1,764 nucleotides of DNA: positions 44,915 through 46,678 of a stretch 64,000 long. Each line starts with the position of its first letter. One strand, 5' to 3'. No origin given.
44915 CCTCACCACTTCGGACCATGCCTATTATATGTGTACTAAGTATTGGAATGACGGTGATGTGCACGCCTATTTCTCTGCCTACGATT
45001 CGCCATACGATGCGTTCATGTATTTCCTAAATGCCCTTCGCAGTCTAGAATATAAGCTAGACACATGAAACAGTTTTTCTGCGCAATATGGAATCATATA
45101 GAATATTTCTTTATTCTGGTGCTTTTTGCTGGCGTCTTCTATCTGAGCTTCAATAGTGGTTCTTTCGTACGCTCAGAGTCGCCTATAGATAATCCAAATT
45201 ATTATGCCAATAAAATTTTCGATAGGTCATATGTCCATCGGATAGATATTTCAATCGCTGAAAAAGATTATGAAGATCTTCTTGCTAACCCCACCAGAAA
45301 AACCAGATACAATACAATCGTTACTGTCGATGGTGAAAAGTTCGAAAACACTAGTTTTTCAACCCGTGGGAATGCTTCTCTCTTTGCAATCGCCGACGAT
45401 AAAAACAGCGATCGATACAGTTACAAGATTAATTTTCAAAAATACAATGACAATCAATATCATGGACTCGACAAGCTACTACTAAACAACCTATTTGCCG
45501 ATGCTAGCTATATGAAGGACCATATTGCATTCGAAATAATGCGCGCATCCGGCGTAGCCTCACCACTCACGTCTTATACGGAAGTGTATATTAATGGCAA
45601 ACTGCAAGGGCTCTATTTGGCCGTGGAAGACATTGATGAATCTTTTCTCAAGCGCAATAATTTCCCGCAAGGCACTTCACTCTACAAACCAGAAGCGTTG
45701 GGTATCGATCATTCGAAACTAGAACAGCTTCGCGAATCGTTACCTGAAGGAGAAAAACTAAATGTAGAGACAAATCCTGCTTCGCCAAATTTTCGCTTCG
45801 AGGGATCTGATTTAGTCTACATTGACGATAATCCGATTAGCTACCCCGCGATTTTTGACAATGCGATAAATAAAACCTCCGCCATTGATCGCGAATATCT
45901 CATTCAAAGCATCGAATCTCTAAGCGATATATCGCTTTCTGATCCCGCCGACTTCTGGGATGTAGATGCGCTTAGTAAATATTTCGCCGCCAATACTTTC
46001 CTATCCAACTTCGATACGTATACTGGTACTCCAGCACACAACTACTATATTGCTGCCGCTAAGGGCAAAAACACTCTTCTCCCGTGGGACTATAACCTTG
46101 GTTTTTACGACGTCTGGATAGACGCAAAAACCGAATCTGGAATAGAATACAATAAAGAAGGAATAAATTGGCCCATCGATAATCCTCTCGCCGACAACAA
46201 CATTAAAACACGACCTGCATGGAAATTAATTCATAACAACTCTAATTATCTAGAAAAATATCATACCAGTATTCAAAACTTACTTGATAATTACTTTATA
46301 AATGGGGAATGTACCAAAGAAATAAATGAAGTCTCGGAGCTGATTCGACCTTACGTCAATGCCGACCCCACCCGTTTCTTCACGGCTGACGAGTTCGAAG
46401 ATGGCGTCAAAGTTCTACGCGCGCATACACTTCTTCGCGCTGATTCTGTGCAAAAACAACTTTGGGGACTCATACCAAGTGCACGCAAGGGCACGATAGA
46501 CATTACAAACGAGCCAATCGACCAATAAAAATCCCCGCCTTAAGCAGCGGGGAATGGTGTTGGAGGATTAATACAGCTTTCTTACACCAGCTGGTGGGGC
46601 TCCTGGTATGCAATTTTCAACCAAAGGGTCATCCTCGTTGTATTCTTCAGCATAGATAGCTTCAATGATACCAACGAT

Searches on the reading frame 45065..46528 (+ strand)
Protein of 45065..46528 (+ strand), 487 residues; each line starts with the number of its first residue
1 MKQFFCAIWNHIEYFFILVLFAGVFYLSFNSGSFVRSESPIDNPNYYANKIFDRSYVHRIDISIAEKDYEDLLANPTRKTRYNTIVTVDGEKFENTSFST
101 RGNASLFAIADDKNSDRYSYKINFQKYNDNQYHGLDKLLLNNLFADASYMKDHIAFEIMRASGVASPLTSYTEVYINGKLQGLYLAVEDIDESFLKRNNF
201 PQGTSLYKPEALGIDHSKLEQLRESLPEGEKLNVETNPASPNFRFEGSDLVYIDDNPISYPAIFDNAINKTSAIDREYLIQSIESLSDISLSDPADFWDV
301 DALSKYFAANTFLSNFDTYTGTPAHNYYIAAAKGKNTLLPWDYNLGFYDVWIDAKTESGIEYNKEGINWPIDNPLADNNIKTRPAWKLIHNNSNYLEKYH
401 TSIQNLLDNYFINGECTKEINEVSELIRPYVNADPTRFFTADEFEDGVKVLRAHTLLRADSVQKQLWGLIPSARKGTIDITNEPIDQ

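Call 71: search_protein_families(library=pfam, proteins=[window:45065-46528:+], max_evalue=0.00001)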
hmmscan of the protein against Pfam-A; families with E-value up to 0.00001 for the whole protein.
window:45065-46528:+ (487 aa): 1 family
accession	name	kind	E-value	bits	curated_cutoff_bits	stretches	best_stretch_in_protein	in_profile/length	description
PF08757.17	CotH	-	1.3e-57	196.2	23.8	1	100-460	3-320/322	CotH kinase protein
